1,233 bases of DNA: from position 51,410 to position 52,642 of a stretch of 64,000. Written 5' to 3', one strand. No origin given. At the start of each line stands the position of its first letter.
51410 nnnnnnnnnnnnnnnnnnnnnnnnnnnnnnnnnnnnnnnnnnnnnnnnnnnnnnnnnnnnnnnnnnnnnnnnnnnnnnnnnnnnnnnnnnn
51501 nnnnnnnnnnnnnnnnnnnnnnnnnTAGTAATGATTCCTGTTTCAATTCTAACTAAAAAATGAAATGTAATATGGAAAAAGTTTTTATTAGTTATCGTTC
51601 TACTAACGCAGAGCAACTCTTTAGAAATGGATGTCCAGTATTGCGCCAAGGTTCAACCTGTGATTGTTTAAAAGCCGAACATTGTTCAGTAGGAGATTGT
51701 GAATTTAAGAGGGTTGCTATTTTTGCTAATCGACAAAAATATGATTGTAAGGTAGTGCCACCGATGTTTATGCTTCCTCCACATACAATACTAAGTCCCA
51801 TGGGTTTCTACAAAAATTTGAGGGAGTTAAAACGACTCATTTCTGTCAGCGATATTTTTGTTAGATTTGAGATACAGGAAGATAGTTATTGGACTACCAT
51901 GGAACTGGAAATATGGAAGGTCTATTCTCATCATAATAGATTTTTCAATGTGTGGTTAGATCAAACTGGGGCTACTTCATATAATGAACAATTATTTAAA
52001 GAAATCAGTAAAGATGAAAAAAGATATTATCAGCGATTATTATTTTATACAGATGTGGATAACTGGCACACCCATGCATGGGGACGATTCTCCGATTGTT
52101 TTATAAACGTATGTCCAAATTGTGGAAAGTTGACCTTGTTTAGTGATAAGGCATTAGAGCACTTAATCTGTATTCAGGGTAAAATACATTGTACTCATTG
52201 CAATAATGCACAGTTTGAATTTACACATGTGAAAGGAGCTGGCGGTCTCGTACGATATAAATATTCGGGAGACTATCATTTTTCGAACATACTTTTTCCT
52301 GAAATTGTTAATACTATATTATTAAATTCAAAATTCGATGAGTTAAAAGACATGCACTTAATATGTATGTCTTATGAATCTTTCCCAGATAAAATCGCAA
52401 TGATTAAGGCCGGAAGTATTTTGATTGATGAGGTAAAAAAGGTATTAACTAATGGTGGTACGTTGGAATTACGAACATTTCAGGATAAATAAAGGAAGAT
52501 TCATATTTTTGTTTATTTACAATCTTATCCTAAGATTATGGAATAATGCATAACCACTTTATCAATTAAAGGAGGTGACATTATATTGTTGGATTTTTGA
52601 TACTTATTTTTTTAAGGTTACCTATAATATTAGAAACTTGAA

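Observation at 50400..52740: AT-rich island carrying a two-gene cassette (3-TM protein + TIR-like protein): candidate undescribed defense system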

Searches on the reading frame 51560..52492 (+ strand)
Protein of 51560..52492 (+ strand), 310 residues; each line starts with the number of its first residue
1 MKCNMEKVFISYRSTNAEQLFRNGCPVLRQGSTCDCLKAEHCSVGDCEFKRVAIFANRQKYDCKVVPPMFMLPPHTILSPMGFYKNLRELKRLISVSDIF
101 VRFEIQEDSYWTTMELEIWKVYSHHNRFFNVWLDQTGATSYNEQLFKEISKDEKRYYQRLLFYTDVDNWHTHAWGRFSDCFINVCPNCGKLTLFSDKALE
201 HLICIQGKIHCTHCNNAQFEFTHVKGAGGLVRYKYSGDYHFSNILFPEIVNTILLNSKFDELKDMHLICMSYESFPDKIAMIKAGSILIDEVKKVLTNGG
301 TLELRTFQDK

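Call 4: search_protein_families(library=pfam, proteins=[window:51560-52492:+], max_evalue=1)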
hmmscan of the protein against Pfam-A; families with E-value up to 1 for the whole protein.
window:51560-52492:+ (310 aa): 2 families
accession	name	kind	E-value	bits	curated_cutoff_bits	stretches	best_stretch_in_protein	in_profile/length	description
PF14690.11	Zn_ribbon_ISL3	-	0.4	11.6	25.5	0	50-64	31-45/47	zinc-finger of transposase IS204/IS1001/IS1096/IS1165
PF13248.11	Zn_ribbon_3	-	0.84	9.7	27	0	183-190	17-24/26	zinc-ribbon domain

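Call 5: search_protein_families(library=padloc, proteins=[window:51560-52492:+], max_evalue=1)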
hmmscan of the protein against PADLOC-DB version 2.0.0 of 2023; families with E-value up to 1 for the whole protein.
window:51560-52492:+ (310 aa): 0 families

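Call 7: search_protein_families(library=ncbifam, proteins=[window:51560-52492:+], max_evalue=1)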
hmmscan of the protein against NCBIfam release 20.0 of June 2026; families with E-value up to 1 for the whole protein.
window:51560-52492:+ (310 aa): 1 family
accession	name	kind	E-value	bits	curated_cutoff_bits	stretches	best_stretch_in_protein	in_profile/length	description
NF009689.0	PRK13210.1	subfamily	0.047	12.8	200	1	82-158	131-207/286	L-ribulose-5-phosphate 3-epimerase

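Call 10: find_homologous_proteins(query=window:51560-52489:+, max_evalue=0.001)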
Query window:51560-52489:+ (310 aa): 9 proteins with E <= 0.001 among 403 candidates.
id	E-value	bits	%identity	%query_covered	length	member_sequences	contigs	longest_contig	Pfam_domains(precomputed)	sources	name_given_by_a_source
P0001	7.1e-214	727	100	99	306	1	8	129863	-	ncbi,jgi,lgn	jgi:hypothetical protein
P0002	1.1e-138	480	66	99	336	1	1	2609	-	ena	-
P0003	1.1e-121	424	60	98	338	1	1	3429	-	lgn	-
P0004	1.6e-88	315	48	98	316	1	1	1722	-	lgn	-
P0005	3.5e-87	311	47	98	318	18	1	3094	-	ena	-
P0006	8.1e-83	296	46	98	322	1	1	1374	-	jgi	jgi:hypothetical protein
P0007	1.4e-80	289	46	98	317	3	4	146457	-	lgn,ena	-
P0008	5.8e-71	257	42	98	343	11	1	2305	-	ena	-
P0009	2.8e-68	249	42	99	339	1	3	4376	-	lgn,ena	-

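Call 11: search_solved_structures(query=window:51560-52489:+, max_evalue=10)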
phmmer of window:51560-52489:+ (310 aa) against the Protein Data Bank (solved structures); distinct sequences matched with E-value up to 10: 4.
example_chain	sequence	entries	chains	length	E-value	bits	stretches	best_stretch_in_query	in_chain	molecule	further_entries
8jj9_A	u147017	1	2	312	0.28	13.7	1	100-164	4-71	Protein FAM91A1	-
8urf_A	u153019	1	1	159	0.51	12.8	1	120-186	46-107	Asialoglycoprotein receptor 2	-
24id_B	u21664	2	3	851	0.73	12.3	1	99-164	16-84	Protein FAM91A1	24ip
8xfb_A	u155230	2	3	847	0.95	11.9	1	100-164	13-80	Protein FAM91A1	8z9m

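Call 14: find_encoding_contigs(protein=P0001, flank=10000, max_places=8)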
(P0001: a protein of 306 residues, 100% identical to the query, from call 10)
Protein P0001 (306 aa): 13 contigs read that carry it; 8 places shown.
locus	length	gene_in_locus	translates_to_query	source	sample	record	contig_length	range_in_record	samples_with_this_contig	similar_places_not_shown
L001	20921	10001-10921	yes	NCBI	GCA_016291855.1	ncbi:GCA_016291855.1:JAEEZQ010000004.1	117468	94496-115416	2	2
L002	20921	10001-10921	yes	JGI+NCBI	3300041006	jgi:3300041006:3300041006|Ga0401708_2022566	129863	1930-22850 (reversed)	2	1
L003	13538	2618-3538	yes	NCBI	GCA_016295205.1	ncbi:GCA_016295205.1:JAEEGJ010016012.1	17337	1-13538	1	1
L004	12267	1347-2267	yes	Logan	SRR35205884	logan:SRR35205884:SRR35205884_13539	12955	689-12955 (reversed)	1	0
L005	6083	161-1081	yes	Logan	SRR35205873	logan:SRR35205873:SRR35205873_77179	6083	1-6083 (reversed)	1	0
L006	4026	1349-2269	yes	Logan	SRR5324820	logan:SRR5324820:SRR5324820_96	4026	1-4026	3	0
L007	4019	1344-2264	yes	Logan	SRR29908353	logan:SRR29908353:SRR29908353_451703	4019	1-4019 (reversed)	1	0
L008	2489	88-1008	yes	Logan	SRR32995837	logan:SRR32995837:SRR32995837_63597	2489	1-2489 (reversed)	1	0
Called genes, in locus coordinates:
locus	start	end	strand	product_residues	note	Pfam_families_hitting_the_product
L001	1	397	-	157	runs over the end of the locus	PF02590:SPOUT_MTase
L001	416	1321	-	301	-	PF13480:Acetyltransf_6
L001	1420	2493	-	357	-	PF00691:OmpA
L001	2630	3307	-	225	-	PF00005:ABC_tran, PF13304:AAA_21 (weak)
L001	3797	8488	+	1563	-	PF16656:Pur_ac_phosph_N (faint), PF23376:Fn3_VIN3 (faint), PF25059:FN3_DSCAM-DSCAML_C (faint), PF00041:fn3, PF18962:Por_Secre_tail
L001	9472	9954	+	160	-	-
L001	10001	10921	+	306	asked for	-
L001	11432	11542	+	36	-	-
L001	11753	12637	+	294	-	-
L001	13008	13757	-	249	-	-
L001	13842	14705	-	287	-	-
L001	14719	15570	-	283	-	-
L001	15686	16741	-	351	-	PF16819:DUF5074 (faint)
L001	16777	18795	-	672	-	PF07715:Plug, PF00593:TonB_dep_Rec_b-barrel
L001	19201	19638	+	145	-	-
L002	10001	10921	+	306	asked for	-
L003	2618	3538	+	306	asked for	-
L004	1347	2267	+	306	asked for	-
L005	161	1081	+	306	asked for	-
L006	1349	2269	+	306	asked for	-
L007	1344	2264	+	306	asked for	-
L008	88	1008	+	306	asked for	-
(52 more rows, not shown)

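Call 15: find_encoding_contigs(protein=P0007, flank=10000, max_places=4)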
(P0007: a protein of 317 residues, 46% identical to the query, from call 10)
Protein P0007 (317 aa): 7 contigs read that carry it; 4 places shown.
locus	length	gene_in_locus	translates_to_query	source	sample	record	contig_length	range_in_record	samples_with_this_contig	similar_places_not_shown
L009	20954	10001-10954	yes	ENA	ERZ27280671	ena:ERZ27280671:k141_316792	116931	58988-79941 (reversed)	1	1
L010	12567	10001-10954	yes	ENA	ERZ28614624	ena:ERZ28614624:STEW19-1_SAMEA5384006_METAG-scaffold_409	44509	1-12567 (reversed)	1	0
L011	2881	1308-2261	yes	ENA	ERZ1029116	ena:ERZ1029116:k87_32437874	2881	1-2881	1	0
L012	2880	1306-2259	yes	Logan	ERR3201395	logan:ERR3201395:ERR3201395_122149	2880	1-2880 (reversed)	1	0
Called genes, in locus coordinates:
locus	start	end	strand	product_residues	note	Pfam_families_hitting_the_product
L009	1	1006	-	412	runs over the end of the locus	PF02518:HATPase_c, PF14501:HATPase_c_5 (faint)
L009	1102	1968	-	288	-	PF00702:Hydrolase (faint), PF08282:Hydrolase_3, PF12710:HAD (faint), PF05116:S6PP (weak)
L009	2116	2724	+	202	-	PF00081:Sod_Fe_N, PF02777:Sod_Fe_C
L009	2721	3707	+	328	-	-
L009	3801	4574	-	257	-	PF10988:DUF2807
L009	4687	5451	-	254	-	PF01427:Peptidase_M15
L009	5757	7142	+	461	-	PF13289:SIR2_2, PF13676:TIR_2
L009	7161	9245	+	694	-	PF20703:nSTAND1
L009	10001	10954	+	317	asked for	-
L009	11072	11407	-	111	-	-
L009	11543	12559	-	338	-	PF01012:ETF, PF00766:ETF_alpha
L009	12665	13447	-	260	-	PF01012:ETF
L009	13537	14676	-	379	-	PF02771:Acyl-CoA_dh_N, PF02770:Acyl-CoA_dh_M, PF00441:Acyl-CoA_dh_1, PF08028:Acyl-CoA_dh_2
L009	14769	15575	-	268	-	PF02737:3HCDH_N, PF00725:3HCDH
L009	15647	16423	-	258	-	PF00378:ECH_1, PF16113:ECH_2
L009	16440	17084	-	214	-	PF01144:CoA_trans, PF13336:AcetylCoA_hyd_C (weak)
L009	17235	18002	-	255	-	PF16554:OAM_dimer, PF02310:B12-binding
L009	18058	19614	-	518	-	PF09043:Lys-AminoMut_A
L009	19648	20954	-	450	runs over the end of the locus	PF00488:MutS_V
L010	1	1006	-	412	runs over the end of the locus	PF02518:HATPase_c, PF14501:HATPase_c_5 (faint)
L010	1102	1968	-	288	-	PF00702:Hydrolase (faint), PF08282:Hydrolase_3, PF12710:HAD (faint), PF05116:S6PP (weak)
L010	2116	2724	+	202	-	PF00081:Sod_Fe_N, PF02777:Sod_Fe_C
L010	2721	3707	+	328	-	-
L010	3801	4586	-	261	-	PF10988:DUF2807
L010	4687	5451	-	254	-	PF01427:Peptidase_M15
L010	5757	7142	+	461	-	PF13289:SIR2_2, PF13676:TIR_2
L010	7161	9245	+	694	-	PF20703:nSTAND1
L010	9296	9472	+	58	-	-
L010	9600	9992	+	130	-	-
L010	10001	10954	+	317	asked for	-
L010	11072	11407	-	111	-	-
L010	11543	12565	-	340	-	?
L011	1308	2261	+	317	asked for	-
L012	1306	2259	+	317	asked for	-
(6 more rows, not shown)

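Call 16: find_encoding_contigs(protein=P0009, flank=10000, max_places=3)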
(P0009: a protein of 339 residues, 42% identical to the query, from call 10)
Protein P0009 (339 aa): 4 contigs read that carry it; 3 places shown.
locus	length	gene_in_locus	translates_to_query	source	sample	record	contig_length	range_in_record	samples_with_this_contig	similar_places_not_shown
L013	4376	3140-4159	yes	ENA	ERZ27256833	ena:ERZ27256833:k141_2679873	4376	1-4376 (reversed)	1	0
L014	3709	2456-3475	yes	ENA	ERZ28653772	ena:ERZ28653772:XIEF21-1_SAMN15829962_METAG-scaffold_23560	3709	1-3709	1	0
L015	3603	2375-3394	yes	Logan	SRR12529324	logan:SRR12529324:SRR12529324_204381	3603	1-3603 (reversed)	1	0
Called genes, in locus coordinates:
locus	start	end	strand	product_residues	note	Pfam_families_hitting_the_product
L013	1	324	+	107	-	?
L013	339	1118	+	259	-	-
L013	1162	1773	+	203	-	-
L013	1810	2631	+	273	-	-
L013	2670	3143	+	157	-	-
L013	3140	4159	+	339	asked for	-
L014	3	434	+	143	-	?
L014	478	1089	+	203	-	-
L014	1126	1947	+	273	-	-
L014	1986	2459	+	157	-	-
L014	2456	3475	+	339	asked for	-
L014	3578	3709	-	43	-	?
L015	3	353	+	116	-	?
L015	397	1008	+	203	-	-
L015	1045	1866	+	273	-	-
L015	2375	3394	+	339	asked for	-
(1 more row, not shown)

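Call 17: find_encoding_contigs(protein=P0003, flank=10000, max_places=3)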
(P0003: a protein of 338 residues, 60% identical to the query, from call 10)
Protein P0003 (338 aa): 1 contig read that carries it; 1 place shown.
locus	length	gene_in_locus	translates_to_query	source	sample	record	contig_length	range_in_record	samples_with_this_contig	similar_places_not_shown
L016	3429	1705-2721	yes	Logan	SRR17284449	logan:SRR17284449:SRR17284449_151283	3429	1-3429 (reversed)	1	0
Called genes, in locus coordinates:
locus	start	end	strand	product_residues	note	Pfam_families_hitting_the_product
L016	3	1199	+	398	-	?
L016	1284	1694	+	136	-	-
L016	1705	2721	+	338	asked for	-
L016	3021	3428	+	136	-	?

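Call 18: find_encoding_contigs(protein=P0005, flank=10000, max_places=3)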
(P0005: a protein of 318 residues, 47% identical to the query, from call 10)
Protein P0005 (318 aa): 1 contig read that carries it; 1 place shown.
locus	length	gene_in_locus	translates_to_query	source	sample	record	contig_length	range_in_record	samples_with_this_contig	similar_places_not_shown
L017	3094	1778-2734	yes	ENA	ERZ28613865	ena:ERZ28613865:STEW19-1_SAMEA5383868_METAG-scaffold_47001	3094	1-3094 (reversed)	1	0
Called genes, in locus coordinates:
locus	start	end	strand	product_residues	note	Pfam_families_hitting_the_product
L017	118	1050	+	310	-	PF02899:Phage_int_SAM_1, PF00589:Phage_integrase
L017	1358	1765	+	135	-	-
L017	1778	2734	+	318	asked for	-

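Call 19: search_protein_families(library=padloc, proteins=[L010:9600-9992:+, L013:2670-3143:+, L016:1284-1694:+, L017:1358-1765:+, L013:1810-2631:+, L013:1162-1773:+, L013:339-1118:+, L009:5757-7142:+, L009:7161-9245:+], max_evalue=0.01)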
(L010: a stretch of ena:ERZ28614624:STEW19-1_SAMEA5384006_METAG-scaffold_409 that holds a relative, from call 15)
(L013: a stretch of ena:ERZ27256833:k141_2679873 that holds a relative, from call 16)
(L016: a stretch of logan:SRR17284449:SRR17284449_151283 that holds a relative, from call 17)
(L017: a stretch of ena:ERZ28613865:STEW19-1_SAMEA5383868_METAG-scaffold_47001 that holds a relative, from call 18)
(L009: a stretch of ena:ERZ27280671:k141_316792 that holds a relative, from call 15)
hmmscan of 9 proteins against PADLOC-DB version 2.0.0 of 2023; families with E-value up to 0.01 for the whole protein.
L010:9600-9992:+ (130 aa): 4 families
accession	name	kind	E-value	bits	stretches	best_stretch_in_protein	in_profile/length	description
PDLC04686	PDC-M50A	-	3.5e-40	135.4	1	1-128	1-131/134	-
PDLC04685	PDC-M50A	-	1.4e-35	120.4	1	1-129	1-129/130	-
PDLC04687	PDC-M50A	-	6.3e-21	72.9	1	4-126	11-137/144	-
PDLC04684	PDC-M50A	-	3.3e-19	67.9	1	7-128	16-138/159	-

L013:2670-3143:+ (157 aa): 4 families
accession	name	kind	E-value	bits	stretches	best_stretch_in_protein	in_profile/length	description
PDLC04686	PDC-M50A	-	6.6e-37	124.8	1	21-152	3-131/134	-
PDLC04685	PDC-M50A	-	2.6e-28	96.9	1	21-151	3-127/130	-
PDLC04687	PDC-M50A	-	9.2e-19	65.9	1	23-151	12-138/144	-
PDLC04684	PDC-M50A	-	2.4e-17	61.8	1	24-155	15-142/159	-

L016:1284-1694:+ (136 aa): 4 families
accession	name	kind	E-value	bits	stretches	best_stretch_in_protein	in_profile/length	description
PDLC04686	PDC-M50A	-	1.3e-39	133.5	1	1-135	1-131/134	-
PDLC04685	PDC-M50A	-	6.2e-31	105.3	1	1-135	1-128/130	-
PDLC04684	PDC-M50A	-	3.1e-18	64.7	1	6-135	15-138/159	-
PDLC04687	PDC-M50A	-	1.3e-16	58.9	1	5-82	12-91/144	-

L017:1358-1765:+ (135 aa): 4 families
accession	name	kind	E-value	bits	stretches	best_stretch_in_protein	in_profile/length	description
PDLC04686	PDC-M50A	-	3.2e-39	132.2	1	1-132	1-130/134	-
PDLC04685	PDC-M50A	-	3.3e-33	112.7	1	1-130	1-125/130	-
PDLC04684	PDC-M50A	-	4e-19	67.6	1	8-131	17-137/159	-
PDLC04687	PDC-M50A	-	2.6e-16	58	1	5-85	12-95/144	-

L013:1810-2631:+ (273 aa): 0 families

L013:1162-1773:+ (203 aa): 0 families

L013:339-1118:+ (259 aa): 0 families

L009:5757-7142:+ (461 aa): 9 families
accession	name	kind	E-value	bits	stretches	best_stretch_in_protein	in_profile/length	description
PDLC02421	Aga_TIR-PNTD1-PNTD2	-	7.7e-15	52.9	1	322-427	6-110/430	Class I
PDLC02403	Aga_TIR-PNTD1-PNTD2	-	6e-13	46.6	1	340-429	24-111/443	Class I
PDLC05062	PDC-S66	-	3.5e-10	37.8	1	293-381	126-211/282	-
PDLC02012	SAVED5--SAVED_TIR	-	7e-08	30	1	312-385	13-79/404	-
PDLC00424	ThsB1|ThsB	-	9.6e-06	23.5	1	322-389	104-172/234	TIR-like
PDLC00434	ThsB1|ThsB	-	0.00026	18.2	1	317-383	136-203/396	TIR-like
PDLC00727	Effector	-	0.0039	13.7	1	316-385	170-240/590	TIR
PDLC02416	Aga_REase-TIR-PNTD1-PNTD2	-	0.0056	13.4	1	320-374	156-210/572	Class I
PDLC00436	ThsB1|ThsB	-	0.0096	13.4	0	309-380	25-100/183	TIR-like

L009:7161-9245:+ (694 aa): 1 family
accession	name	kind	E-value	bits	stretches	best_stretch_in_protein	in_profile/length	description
PDLC00553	JetC2|JetC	-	0.0085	12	0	428-546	864-982/1361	DUF3584 domain; MukB-like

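Call 31: predict_structure(alignment_id=A1)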
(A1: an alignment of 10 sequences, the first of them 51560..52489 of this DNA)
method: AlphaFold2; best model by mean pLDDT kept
length: 310 residues; sequences in the alignment: 10
mean_pLDDT: 76.0   pTM: 0.71
mean pLDDT of the five models: 76.0, 72.1, 58.7, 54.3, 43.8
residues with pLDDT >= 90: 37; 70-90: 184; 50-70: 75; < 50: 14
segments of 3 or more residues with pLDDT < 50: 277-285
pLDDT, mean of each block of 10 residues (from residue 1): 74 73 76 81 84 90 74 67 72 85 78 77 79 87 83 76 71 69 86 88 90 92 71 85 61 60 80 58 49 66 72
secondary structure, 60 per line:
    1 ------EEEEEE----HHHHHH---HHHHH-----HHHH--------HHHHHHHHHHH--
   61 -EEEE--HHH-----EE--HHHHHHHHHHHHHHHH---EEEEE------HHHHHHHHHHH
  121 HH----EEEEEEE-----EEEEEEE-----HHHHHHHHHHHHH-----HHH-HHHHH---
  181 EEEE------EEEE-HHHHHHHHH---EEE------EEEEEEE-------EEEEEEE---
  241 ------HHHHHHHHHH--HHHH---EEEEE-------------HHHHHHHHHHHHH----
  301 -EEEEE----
elements in order: E7-12 H17-22 H26-30 H36-39 H48-58 E62-65 H80-95 E99-103 H110-122 E127-133 E139-145 H151-163 H173-177 E181-184 E191-194 H196-204 E208-210 E217-223 E231-237 H247-256 H259-262 E266-270 H284-296 E302-306

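Call 38: fold_search(model_id=the predicted structure, library=pdb)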
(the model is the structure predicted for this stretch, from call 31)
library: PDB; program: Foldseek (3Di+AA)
matches with E <= 10: 502; with E <= 0.001: 0
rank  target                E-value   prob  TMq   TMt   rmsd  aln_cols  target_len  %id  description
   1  2wte_B                3.3e-03  0.90  0.22  0.29  12.7       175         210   13  The structure of the CRISPR-associated protein, Csa3, from Sulfolobus solfataricus at 1.8 angstrom resolution. (released 2010-09-22)
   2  2wte_A                1.1e-02  0.75  0.22  0.29  12.8       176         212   12  The structure of the CRISPR-associated protein, Csa3, from Sulfolobus solfataricus at 1.8 angstrom resolution. (released 2010-09-22)
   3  6wxq_A                1.7e-02  0.69  0.21  0.29  12.7       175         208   13  Crystal structure of CRISPR-associated transcription factor Csa3 complexed with cA4 (released 2021-11-17)
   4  6w11_B                1.7e-02  0.60  0.20  0.27  13.1       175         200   13  The structure of Sulfolobus solfataricus Csa3 in complex with cyclic tetraadenylate (cA4) (released 2021-03-10)
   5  5yec_A                2.3e-02  0.84  0.23  0.23   9.0       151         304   14  Crystal structure of Atg7CTD-Atg8-MgATP complex in form II (released 2018-03-28)
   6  3t7e                  2.6e-02  0.66  0.21  0.21   8.9       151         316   13  Atg8 transfer from Atg7 to Atg3: a distinctive E1-E2 architecture and mechanism in the autophagy pathway (released 2011-11-23)
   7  5yec_C                3.1e-02  0.66  0.21  0.22   9.5       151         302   13  Crystal structure of Atg7CTD-Atg8-MgATP complex in form II (released 2018-03-28)
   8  3vh1                  8.8e-02  0.54  0.22  0.13   8.9       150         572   13  Crystal structure of Saccharomyces cerevisiae Atg7 (1-595) (released 2011-09-21)
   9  7r8g_A                9.4e-02  0.10  0.19  0.09  19.6       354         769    9  Crystal structure of Pseudooceanicola lipolyticus Argonaute bound to 5' OH guide DNA (released 2022-07-06)
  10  4gsl_A                1.1e-01  0.44  0.22  0.13   8.1       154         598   12  Crystal structure of an Atg7-Atg3 crosslinked complex (released 2012-11-14)
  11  4gsk_B                1.2e-01  0.38  0.21  0.13   8.8       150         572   13  Crystal structure of an Atg7-Atg10 crosslinked complex (released 2012-11-14)
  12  3vh3_A                1.5e-01  0.38  0.22  0.22   8.9       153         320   14  Crystal structure of Atg7CTD-Atg8 complex (released 2011-09-21)
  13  3vh2                  1.5e-01  0.38  0.22  0.13   9.5       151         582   14  Crystal structure of Saccharomyces cerevisiae Atg7 (1-613) (released 2011-09-21)
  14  4gsk_A                1.6e-01  0.41  0.22  0.13   8.9       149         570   13  Crystal structure of an Atg7-Atg10 crosslinked complex (released 2012-11-14)
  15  3rui_A                1.8e-01  0.30  0.21  0.20   8.9       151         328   13  Crystal structure of Atg7C-Atg8 complex (released 2011-11-23)
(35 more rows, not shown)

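Call 39: search_protein_representatives(alignment_id=A1)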
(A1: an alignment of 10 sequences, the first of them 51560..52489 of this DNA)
Query: 10 sequences, 318 profile positions. Proteins with E-value up to 0.001 (for the whole library): 49; up to 1e-10: 28; up to 1e-30: 12. The best 49 are listed.
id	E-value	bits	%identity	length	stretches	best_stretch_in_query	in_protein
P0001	3.1e-155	532.3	-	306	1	2-309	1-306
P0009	3.8e-148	509.0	-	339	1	2-317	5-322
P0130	1.9e-93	329.3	-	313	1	2-315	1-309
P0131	1.8e-89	316.2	-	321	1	5-310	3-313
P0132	4.8e-86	305.0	-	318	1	2-310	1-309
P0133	3.5e-57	210.2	-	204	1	4-200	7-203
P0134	2.3e-50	187.8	-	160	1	184-317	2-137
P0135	3.4e-50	187.2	-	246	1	76-304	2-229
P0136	2.4e-48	181.2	-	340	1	4-310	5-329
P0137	5.4e-38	147.2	-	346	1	3-281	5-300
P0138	2.8e-35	138.2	-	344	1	5-283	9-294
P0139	1.3e-32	129.4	-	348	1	4-308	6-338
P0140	1.3e-30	122.9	-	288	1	3-258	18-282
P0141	1.2e-29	119.7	-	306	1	50-304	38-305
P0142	1.7e-28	115.9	-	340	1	4-295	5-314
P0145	1.8e-16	76.4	-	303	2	61-266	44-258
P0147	3.2e-15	72.3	-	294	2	59-279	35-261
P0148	3.2e-15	72.3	-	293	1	53-278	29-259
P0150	7.3e-15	71.2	-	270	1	72-275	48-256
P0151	1.8e-14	69.9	-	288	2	63-216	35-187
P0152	1.8e-12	63.3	-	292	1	75-233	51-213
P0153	2.3e-11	59.6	-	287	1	50-258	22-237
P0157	1.1e-09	54.2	-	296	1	75-283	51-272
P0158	3.4e-08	49.3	-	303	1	60-274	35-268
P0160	5.4e-08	48.6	-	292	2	75-263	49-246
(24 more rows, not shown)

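Call 42: search_protein_families(library=pfam, alignment_id=A3, max_evalue=0.01)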
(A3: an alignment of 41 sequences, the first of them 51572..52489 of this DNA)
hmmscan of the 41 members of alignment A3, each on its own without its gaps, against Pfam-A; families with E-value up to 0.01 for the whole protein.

A. member 1, window:51572-52489:+ (306 aa): 0 families

B. families by the number of members that match (of 41 scanned): 18 families
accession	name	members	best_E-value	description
PF13676.11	TIR_2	11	6.1e-06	TIR domain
PF05876.18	GpA_ATPase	2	0.0007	Phage terminase large subunit gpA, ATPase domain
PF13913.12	zf-C2HC_2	2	0.003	zinc-finger of a C2HC-type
PF20943.3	DUF4785_3rd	1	4.5e-07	Domain of unknown function (DUF4785) C-terminal domain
PF11578.13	DUF3237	1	2.4e-06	Protein of unknown function (DUF3237)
PF25735.1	Phage_L5_gp82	1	1.7e-05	Mycobacterium phage L5 gene 82 protein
PF17342.7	DUF5372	1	7.1e-05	Family of unknown function (DUF5372)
PF05207.18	Zn_ribbon_CSL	1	0.00022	CSL zinc finger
PF07483.16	W_rich_C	1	0.0004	Tryptophan-rich Synechocystis species C-terminal domain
PF20178.3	ToxA_N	1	0.00098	Dermonecrotic toxin, N-terminal domain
PF25169.1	DUF7830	1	0.0016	Domain of unknown function (DUF7830)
PF06483.16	ChiC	1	0.0032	Chitinase C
PF12760.12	Zn_ribbon_IS1595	1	0.0039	Transposase zinc-ribbon domain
PF08063.17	Zn_ribbon_PADR1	1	0.0053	PADR1 domain, zinc ribbon fold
PF14354.12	Lar_restr_allev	1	0.0064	Restriction alleviation protein Lar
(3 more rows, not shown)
